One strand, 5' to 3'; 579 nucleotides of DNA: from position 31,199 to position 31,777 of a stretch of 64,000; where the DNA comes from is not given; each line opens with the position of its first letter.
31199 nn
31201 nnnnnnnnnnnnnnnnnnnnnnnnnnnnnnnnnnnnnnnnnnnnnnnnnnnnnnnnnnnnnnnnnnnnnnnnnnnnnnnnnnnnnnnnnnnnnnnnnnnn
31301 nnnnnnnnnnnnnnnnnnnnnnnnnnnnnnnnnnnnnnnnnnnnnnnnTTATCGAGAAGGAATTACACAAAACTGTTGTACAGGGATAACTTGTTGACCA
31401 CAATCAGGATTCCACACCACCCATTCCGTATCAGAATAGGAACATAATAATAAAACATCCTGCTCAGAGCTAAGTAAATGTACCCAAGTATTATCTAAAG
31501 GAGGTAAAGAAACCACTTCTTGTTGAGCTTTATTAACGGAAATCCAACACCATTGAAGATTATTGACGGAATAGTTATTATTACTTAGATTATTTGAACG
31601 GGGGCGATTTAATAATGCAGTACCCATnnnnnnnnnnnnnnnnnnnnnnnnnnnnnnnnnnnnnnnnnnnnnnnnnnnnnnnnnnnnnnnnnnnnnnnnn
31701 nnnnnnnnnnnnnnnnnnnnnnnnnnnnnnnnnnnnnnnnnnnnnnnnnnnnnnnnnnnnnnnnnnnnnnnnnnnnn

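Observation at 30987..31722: Duplicated 56-bp promoter-like module upstream of narH and of a small unknown ORF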

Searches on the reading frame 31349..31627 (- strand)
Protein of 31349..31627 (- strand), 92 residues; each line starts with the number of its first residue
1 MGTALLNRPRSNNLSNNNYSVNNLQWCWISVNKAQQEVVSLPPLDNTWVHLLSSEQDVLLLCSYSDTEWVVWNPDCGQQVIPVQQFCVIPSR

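Call 10: find_homologous_proteins(query=window:31352-31627:-)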
Query seq(92 aa) (92 aa): 3 proteins with E <= 0.001 among 3 candidates.
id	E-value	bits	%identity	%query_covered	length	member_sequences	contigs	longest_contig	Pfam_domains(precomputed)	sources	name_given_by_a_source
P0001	3.5e-56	205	100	100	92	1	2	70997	-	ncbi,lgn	-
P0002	1.8e-45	171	80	100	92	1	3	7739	-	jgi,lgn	jgi:hypothetical protein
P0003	1.6e-35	139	72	98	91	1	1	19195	-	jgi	jgi:hypothetical protein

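Call 11: search_protein_families(library=ncbifam, proteins=[window:31349-31627:-], max_evalue=0.01)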
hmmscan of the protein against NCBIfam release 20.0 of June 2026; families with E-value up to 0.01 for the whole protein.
window:31349-31627:- (92 aa): 0 families

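Call 12: find_encoding_contigs(protein=P0002, flank=10000, max_places=4)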
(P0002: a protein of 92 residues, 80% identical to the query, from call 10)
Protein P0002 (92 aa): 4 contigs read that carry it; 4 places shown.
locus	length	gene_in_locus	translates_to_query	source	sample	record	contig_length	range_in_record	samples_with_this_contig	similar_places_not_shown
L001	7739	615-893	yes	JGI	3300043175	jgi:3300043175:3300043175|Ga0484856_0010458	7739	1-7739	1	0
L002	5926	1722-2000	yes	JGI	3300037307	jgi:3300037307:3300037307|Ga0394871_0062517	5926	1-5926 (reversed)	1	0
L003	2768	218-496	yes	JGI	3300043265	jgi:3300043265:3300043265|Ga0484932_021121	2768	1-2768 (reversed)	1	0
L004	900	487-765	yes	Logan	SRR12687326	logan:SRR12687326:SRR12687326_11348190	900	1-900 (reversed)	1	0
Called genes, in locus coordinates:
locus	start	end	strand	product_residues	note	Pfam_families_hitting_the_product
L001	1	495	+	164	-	?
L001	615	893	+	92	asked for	-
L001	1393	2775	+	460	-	PF13237:Fer4_10, PF13247:Fer4_11, PF12838:Fer4_7 (weak), PF14711:Nitr_red_bet_C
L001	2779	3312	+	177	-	PF02613:Nitrate_red_del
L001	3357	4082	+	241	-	PF02665:Nitrate_red_gam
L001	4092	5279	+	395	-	PF07690:MFS_1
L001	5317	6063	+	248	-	PF04282:DUF438, PF01814:Hemerythrin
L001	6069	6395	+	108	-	PF02627:CMD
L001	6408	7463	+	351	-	PF00034:Cytochrom_C, PF13442:Cytochrome_CBB3 (weak)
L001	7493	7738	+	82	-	?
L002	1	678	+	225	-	?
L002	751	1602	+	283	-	PF01073:3Beta_HSD (faint), PF01370:Epimerase, PF04321:RmlD_sub_bind (weak), PF05368:NmrA (weak), PF07993:NAD_binding_4 (faint), PF13460:NAD_binding_10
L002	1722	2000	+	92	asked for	-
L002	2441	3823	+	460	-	PF13237:Fer4_10, PF13247:Fer4_11, PF12838:Fer4_7 (weak), PF14711:Nitr_red_bet_C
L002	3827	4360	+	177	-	PF02613:Nitrate_red_del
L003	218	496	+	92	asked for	-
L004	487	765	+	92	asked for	-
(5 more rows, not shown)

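Call 13: find_encoding_contigs(protein=P0003, flank=10000, max_places=4)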
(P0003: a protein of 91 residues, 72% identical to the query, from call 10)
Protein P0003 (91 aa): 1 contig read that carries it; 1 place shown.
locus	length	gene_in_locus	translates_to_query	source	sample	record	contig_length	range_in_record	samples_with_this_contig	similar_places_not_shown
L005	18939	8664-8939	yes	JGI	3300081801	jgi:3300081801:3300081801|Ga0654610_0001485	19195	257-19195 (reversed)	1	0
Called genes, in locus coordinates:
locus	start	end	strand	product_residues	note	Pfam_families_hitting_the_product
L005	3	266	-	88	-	?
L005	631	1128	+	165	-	PF01967:MoaC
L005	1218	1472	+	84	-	PF13239:2TM (weak)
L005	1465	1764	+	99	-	PF11378:DUF3181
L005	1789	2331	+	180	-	PF11016:DUF2854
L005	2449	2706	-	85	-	PF12095:CRR7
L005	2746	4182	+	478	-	PF02696:SelO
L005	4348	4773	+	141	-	-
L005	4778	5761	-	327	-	PF00226:DnaJ, PF01556:DnaJ_C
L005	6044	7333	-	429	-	PF00483:NTP_transferase, PF25247:LbH_GLGC, PF24894:Hexapep_GlmU (weak), PF25084:LbH_EIF2B (faint)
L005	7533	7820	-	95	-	PF02325:CCB3_YggT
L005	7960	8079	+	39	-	PF06596:PsbX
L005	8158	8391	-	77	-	PF01844:HNH, PF14279:HNH_5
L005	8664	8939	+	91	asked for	-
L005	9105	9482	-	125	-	PF08872:KGK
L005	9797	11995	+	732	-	PF09364:XFP_N, PF02779:Transket_pyr, PF03894:XFP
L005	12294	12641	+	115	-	PF01909:NTP_transf_2, PF18765:Polbeta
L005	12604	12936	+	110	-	PF01934:HepT-like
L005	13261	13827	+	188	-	PF05685:Uma2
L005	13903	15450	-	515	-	PF01565:FAD_binding_4, PF02913:FAD-oxidase_C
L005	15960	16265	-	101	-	PF12844:HTH_19, PF01381:HTH_3, PF13443:HTH_26 (weak)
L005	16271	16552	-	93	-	PF05015:HigB-like_toxin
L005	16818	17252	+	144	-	-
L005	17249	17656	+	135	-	PF01850:PIN (weak), PF10130:PIN_2 (weak), PF13470:PIN_3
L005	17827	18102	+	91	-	PF04255:DUF433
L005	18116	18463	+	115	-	PF18480:DUF5615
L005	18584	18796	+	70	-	-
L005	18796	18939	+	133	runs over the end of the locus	?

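Call 14: find_encoding_contigs(protein=P0001, flank=3000, max_places=3)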
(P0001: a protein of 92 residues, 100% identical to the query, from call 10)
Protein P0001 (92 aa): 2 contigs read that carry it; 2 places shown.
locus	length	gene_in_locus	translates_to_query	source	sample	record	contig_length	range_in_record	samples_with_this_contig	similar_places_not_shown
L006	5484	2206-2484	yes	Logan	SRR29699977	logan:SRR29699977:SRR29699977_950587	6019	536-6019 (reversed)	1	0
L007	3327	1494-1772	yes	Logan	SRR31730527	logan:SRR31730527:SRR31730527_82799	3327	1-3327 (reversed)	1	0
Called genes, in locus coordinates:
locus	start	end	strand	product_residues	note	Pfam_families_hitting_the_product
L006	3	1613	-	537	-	?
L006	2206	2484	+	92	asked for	-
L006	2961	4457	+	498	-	PF12797:Fer4_2 (faint), PF12838:Fer4_7 (weak), PF13237:Fer4_10, PF13247:Fer4_11, PF14711:Nitr_red_bet_C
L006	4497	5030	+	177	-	PF02613:Nitrate_red_del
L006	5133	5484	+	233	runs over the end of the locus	PF02665:Nitrate_red_gam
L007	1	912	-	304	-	?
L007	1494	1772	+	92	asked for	-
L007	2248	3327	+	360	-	?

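Call 42: search_protein_representatives(protein=window:31349-31627:-)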
Query: 92 residues. Proteins with E-value up to 0.001 (for the whole library): 20; up to 1e-10: 6; up to 1e-30: 0. The best 20 are listed.
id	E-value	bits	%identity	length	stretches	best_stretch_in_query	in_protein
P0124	6.7e-25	103.0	54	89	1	11-90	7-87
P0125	6.6e-21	90.2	47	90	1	9-89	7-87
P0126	4.2e-20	87.6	50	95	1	5-90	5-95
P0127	7.2e-13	64.4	45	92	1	15-92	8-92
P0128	1.2e-11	60.5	30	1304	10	46-82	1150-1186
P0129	1.8e-11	60.0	45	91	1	14-90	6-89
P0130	1.5e-09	53.7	46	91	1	13-90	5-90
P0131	3.9e-09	52.4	35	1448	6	15-51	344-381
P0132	1.2e-07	47.6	38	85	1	23-88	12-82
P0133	1.3e-07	47.6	42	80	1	24-87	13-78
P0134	2.5e-06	43.4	28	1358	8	35-82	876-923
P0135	8.5e-06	41.7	41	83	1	23-88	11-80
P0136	9.5e-06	41.6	42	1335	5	52-80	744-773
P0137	6.6e-05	38.9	41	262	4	49-80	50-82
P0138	8.0e-05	38.6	34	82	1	21-88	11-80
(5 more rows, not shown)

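Call 46: find_homologous_proteins(query=A3, max_evalue=0.001)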
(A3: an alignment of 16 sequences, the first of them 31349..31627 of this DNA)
Query A3 (16 sequences) (92 aa, profile of the alignment): 143 proteins with E <= 0.001 among 264 candidates; the best 120 are listed.
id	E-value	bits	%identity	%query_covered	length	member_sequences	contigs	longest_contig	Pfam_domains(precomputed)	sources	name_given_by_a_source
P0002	3.4e-28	115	80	100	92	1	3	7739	-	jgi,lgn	jgi:hypothetical protein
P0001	8.9e-28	114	100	100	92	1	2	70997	-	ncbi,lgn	-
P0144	4.9e-27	112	45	77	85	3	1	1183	-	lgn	-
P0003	1.2e-26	110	72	98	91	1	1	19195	-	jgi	jgi:hypothetical protein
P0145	1.9e-25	106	35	76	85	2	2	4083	-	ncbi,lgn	-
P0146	2.5e-25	106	46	87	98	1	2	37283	-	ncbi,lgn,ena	-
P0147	5.7e-25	105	35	76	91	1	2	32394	-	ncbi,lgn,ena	-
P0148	8.5e-25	104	46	85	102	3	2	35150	-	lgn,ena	-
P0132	2.0e-24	103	35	73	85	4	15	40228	-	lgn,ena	-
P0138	3.1e-24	103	33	73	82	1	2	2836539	-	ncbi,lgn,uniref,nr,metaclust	ncbi:hypothetical protein NIES970_16580 [[Synechococcus] sp. NIES-970]|uniref:hypothetical protein n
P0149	1.2e-23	101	32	79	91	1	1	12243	-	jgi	jgi:hypothetical protein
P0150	1.2e-23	101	35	80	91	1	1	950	-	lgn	-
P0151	2.8e-23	100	44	72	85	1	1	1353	-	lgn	-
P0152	3.6e-23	99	38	75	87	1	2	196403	-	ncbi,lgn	ncbi:hypothetical protein [Myxosarcina sp. GI1(2024)]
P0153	4.1e-23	99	41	72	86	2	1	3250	-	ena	-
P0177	1.7e-17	81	44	47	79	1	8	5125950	-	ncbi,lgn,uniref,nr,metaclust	ncbi:hypothetical protein Lepto7376_2628 [[Leptolyngbya] sp. PCC 7376]|uniref:hypothetical protein n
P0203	3.3e-13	67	43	48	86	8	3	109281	-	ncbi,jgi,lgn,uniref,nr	ncbi:hypothetical protein CEN45_16995 [Fischerella thermalis CCMEE 5198]|jgi:hypothetical protein|un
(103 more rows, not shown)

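Call 47: find_encoding_contigs(protein=P0146, flank=3000, max_places=1)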
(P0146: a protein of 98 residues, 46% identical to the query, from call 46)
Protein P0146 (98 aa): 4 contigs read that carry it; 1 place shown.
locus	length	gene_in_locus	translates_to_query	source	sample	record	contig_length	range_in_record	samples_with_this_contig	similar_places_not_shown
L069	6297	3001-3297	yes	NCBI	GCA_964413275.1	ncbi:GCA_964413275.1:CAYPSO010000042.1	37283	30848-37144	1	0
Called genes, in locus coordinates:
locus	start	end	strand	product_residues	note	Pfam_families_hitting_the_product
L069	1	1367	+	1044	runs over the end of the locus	PF00873:ACR_tran, PF03176:MMPL (faint), PF02355:SecD_SecF_C (faint)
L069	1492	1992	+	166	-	-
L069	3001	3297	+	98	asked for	-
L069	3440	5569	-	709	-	PF00270:DEAD, PF00271:Helicase_C, PF16124:RecQ_Zn_bind, PF09382:RQC, PF00570:HRDC, PF14493:HTH_40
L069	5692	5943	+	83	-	-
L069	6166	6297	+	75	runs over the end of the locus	PF13808:DDE_Tnp_1_assoc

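Call 48: find_encoding_contigs(protein=P0148, flank=3000, max_places=1)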
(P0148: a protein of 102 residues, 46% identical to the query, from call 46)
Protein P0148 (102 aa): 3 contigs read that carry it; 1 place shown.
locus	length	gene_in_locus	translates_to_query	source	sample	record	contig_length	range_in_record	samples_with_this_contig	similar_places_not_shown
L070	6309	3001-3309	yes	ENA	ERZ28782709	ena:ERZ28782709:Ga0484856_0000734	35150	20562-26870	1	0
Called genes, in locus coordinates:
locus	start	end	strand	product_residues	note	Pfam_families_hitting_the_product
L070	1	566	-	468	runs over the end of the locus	-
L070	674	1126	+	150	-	PF02367:TsaE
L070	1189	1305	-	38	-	PF02529:PetG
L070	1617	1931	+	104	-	PF00034:Cytochrom_C, PF13442:Cytochrome_CBB3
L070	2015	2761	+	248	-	PF13026:DUF3887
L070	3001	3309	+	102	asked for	-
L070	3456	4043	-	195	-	-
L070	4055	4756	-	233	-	PF00215:OMPdecase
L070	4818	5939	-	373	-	PF00465:Fe-ADH, PF13685:Fe-ADH_2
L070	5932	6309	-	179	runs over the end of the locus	PF10726:DUF2518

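Call 49: find_encoding_contigs(protein=P0152, flank=3000, max_places=1)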
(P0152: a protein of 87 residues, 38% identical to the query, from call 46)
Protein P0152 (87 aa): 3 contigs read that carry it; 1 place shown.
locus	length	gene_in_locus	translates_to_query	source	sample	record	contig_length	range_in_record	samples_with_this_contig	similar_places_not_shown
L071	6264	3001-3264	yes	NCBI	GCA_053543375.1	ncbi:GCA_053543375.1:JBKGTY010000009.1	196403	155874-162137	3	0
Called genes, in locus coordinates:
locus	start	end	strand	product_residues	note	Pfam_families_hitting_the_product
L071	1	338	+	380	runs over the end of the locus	PF01609:DDE_Tnp_1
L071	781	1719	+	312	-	PF03412:Peptidase_C39 (weak)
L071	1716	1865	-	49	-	-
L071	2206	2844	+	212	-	PF01300:Sua5_yciO_yrdC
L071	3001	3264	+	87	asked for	-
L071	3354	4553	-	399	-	PF00162:PGK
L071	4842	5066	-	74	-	PF11910:NdhO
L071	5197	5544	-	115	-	-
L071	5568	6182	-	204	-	PF02371:Transposase_20 (weak)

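Call 50: find_encoding_contigs(protein=P0138, flank=3000, max_places=1)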
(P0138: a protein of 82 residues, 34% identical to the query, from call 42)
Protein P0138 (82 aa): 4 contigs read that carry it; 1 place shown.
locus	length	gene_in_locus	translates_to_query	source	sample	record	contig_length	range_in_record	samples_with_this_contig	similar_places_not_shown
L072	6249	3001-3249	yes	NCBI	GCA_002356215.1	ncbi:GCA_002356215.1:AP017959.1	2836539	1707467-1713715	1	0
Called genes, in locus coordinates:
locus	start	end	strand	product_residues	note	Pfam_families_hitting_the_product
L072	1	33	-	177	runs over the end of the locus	-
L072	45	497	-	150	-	-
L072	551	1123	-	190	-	-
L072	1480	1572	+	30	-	-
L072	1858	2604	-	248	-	-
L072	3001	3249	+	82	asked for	-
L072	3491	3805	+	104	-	-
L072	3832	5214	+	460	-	PF00512:HisKA, PF02518:HATPase_c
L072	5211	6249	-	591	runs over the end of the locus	PF19568:Spore_III_AA, PF13604:AAA_30 (weak), PF00004:AAA (weak), PF03266:NTPase_1 (faint), PF25516:PTPase, PF01424:R3H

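Call 52: find_encoding_contigs(protein=P0177, flank=2000, max_places=1)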
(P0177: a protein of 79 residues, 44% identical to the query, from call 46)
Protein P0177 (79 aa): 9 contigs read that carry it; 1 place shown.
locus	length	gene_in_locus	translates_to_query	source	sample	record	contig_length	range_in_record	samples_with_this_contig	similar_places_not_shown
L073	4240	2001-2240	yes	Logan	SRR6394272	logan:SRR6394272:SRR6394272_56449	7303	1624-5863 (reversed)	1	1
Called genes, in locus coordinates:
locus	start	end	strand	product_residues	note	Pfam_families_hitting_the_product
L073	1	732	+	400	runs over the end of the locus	PF00512:HisKA, PF02518:HATPase_c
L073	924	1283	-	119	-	PF02152:FolB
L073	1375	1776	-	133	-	PF02472:ExbD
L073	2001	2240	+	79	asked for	-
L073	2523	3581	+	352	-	PF01118:Semialdhyde_dh, PF02774:Semialdhyde_dhC, PF22698:Semialdhyde_dhC_1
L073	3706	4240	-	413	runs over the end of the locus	PF00959:Phage_lysozyme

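Call 53: find_encoding_contigs(protein=P0203, flank=2000, max_places=1)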
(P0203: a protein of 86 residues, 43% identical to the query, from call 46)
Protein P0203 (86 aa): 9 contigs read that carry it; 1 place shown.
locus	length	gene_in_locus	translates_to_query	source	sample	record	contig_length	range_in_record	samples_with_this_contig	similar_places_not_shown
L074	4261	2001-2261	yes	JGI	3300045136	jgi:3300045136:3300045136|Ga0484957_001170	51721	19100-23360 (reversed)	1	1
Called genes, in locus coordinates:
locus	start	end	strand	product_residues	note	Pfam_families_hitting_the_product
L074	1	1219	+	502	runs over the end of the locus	PF20695:UbiD_N, PF01977:UbiD, PF20696:UbiD_C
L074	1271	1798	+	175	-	PF06347:SH3_4 (weak), PF08239:SH3_3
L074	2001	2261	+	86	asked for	-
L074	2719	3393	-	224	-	PF00005:ABC_tran, PF13304:AAA_21, PF02463:SMC_N (weak)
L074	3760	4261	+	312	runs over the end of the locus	PF25062:ARM_TT21_N (faint), PF13428:TPR_14 (faint), PF13432:TPR_16 (faint), PF14559:TPR_19 (faint), PF07719:TPR_2 (faint), PF13424:TPR_12 (faint), PF21033:RMD1-3 (faint)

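Call 54: predict_structure(alignment_id=A3)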
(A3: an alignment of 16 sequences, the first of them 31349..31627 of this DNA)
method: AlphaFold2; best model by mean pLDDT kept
length: 92 residues; sequences in the alignment: 16
mean_pLDDT: 69.6   pTM: 0.54
mean pLDDT of the five models: 69.6, 69.4, 68.2, 67.6, 67.0
residues with pLDDT >= 90: 22; 70-90: 24; 50-70: 21; < 50: 25
segments of 3 or more residues with pLDDT < 50: 1-19, 33-36
pLDDT, mean of each block of 10 residues (from residue 1): 41 42 61 50 78 88 90 94 85 59
secondary structure, 60 per line:
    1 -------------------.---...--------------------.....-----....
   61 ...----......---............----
elements in order: E24-26 E47-51 E57-63 E68-73 E77-82 E86-88

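Call 58: fold_search(model_id=the predicted structure, library=pdb)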
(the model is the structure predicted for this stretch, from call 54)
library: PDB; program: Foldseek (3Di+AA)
matches with E <= 10: 1236; with E <= 0.001: 0
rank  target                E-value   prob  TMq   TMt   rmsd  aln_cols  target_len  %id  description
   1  8r55_z                8.2e-03  1.00  0.45  0.31   4.1        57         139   18  Bacillus subtilis MutS2-collided disome complex (collided 70S) (released 2024-01-17)
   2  9a5o_B                8.7e-03  1.00  0.46  0.06   8.7        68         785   16  Integrative model of YABR-MUTS2 by crosslinking MS and deep learning (released 2024-09-18)
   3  7ohr_M                3.7e-02  1.00  0.51  0.36   2.8        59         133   12  Nog1-TAP associated immature ribosomal particle population E from S. cerevisiae (released 2021-11-10)
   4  7k9b_B                5.5e-02  1.00  0.45  0.42   1.9        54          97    9  Crystal structure of Bacillus halodurans OapB (native) at 1.2 A (released 2021-03-03)
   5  9coj_MODEL_1_A        6.2e-02  0.99  0.43  0.33   4.8        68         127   15  SH3-like tandem domain of human KIN protein (released 2024-07-31)
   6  8i0p_K                6.6e-02  1.00  0.41  0.13   1.8        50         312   10  The cryo-EM structure of human pre-Bact complex (released 2024-07-31)
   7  5m9n_B                6.6e-02  1.00  0.43  0.21   3.5        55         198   18  Crystal structure of human TDRD1 extended Tudor domain in complex with a symmetrically dimethylated E2F peptide (released 2016-11-16)
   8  5ohq                  6.6e-02  0.99  0.41  0.35   4.1        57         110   14  Crystal structure of the KOW6-KOW7 domain of human DSIF (released 2017-09-13)
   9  5xy3_M                6.6e-02  0.99  0.45  0.35   2.9        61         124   13  Large subunit of Trichomonas vaginalis ribosome (released 2017-08-30)
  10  7cfd_A                7.0e-02  0.96  0.40  0.23   4.5        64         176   16  Drosophila melanogaster Krimper eTud2-AubR15me2 complex (released 2021-06-02)
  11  7k9d_A                7.5e-02  1.00  0.45  0.47   1.9        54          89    9  Crystal structure of Bacillus halodurans OapB in complex with its OLE RNA target (crystal form I) (released 2021-03-03)
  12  7cfd_F                8.5e-02  0.99  0.41  0.22   2.9        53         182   17  Drosophila melanogaster Krimper eTud2-AubR15me2 complex (released 2021-06-02)
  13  7r81_O1               9.1e-02  0.98  0.46  0.32   5.2        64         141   11  Structure of the translating Neurospora crassa ribosome arrested by cycloheximide (released 2021-12-01)
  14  5m9n_A                9.1e-02  0.98  0.41  0.21   4.3        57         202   16  Crystal structure of human TDRD1 extended Tudor domain in complex with a symmetrically dimethylated E2F peptide (released 2016-11-16)
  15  2eqk_MODEL_1_A        9.1e-02  0.97  0.39  0.41   4.0        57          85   18  Solution structure of the TUDOR domain of Tudor domain-containing protein 4 (released 2007-10-02)
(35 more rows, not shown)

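Call 82: list_cluster_members(proteins=[P0001, P0004])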
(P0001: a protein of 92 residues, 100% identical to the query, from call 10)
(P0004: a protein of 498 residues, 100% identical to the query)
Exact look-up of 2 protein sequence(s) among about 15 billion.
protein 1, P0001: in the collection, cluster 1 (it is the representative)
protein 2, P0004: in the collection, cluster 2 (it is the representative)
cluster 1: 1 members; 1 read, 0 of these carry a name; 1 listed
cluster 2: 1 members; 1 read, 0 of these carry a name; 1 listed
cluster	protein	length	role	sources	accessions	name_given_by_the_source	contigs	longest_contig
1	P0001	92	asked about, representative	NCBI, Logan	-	-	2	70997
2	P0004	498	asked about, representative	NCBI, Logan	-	-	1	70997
